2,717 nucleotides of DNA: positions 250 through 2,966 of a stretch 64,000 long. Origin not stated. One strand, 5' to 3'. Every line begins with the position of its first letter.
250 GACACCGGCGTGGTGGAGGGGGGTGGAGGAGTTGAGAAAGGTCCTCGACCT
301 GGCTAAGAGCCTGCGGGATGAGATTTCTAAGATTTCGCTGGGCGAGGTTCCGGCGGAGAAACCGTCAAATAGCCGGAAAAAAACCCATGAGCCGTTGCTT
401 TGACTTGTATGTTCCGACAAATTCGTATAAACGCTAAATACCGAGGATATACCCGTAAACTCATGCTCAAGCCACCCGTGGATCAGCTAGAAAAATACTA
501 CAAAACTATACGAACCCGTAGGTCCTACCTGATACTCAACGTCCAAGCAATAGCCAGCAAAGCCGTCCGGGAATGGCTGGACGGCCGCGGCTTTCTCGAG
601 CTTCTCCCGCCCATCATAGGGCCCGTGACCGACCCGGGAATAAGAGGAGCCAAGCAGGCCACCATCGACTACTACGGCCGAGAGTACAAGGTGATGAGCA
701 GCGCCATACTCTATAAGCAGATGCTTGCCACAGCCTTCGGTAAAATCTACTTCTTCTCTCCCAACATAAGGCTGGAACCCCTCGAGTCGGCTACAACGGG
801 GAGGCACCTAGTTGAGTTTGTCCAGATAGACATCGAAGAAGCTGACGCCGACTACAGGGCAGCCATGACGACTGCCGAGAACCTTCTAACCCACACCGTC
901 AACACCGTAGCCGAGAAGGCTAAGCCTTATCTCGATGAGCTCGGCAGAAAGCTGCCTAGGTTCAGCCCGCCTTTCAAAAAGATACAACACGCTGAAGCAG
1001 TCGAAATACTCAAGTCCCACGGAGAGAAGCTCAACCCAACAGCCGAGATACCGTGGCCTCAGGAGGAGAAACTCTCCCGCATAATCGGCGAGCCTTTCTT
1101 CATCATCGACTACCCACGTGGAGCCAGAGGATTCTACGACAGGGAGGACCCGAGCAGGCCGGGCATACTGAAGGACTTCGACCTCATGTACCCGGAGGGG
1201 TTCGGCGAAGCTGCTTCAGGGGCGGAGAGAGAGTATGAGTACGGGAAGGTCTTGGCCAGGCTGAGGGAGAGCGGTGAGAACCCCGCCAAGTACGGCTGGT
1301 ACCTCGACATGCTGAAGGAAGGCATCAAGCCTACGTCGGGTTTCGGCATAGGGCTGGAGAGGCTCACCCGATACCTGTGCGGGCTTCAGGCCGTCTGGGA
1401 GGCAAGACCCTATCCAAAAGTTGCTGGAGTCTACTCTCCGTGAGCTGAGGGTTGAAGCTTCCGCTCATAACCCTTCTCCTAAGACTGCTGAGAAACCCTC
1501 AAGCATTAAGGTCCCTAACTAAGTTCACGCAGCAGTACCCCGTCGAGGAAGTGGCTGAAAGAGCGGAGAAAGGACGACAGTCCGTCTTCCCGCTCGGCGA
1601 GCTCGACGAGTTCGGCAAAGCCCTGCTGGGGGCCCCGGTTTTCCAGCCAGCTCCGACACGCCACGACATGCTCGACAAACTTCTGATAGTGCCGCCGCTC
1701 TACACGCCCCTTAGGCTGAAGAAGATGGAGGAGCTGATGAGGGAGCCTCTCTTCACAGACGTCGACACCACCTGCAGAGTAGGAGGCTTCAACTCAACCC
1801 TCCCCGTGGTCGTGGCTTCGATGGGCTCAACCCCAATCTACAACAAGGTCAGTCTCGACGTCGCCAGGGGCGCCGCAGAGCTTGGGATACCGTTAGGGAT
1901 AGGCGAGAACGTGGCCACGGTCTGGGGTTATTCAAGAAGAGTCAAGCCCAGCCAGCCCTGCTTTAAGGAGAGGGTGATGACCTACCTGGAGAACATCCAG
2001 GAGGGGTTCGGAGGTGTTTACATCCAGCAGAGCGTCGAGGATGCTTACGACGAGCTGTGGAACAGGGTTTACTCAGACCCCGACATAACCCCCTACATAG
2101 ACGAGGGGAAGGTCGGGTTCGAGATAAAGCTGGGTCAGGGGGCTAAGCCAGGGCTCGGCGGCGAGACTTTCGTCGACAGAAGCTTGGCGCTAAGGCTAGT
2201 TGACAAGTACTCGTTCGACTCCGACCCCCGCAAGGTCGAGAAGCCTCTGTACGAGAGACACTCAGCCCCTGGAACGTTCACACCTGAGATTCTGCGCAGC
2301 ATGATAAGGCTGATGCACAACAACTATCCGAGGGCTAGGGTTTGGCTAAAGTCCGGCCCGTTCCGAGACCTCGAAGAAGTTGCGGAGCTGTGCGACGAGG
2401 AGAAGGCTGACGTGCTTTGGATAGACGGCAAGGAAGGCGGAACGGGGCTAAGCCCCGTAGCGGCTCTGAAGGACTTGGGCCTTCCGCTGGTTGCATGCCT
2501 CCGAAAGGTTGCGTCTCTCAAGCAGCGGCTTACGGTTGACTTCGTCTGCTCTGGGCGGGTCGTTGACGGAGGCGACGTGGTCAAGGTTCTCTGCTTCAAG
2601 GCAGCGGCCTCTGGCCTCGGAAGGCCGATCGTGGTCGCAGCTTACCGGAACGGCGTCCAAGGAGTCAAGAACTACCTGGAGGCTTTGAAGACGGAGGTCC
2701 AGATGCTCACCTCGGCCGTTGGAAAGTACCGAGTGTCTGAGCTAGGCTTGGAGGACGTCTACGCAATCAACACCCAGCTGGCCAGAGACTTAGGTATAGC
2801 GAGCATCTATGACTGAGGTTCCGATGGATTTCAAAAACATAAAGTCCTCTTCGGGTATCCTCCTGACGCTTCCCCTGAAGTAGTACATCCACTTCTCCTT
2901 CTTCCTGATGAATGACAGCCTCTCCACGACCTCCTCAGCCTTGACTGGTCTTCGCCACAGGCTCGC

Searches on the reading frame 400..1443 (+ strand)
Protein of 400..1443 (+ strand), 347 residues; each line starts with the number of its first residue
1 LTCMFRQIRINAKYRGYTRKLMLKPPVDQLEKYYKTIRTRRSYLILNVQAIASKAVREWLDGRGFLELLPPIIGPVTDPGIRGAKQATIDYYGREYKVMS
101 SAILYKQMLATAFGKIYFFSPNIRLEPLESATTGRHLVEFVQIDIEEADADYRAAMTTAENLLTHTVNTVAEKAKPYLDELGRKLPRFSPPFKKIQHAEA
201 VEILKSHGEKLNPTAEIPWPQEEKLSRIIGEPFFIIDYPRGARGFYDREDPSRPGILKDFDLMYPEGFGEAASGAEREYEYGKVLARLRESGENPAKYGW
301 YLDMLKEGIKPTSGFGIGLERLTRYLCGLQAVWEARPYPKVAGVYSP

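Call 14: search_protein_families(library=pfam, proteins=[window:400-1443:+], max_evalue=0.001)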
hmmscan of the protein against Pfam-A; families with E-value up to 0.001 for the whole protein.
window:400-1443:+ (347 aa): 1 family
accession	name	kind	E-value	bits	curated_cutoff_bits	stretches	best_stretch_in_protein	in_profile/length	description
PF00152.25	tRNA-synt_2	-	3.7e-55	187.6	25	1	30-341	6-307/308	tRNA synthetases class II (D, K and N)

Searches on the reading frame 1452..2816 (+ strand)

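Call 14: search_protein_families(library=pfam, proteins=[window:1452-2816:+], max_evalue=0.001)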
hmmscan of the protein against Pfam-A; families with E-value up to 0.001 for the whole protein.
window:1452-2816:+ (454 aa): 2 families
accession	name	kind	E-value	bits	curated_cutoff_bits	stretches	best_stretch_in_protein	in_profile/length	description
PF01645.23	Glu_synthase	-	7.2e-16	58.8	20.4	1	222-396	138-310/369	Conserved region in glutamate synthase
PF01070.24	FMN_dh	-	4.7e-13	49.3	24.9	1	351-433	264-345/350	FMN-dependent dehydrogenase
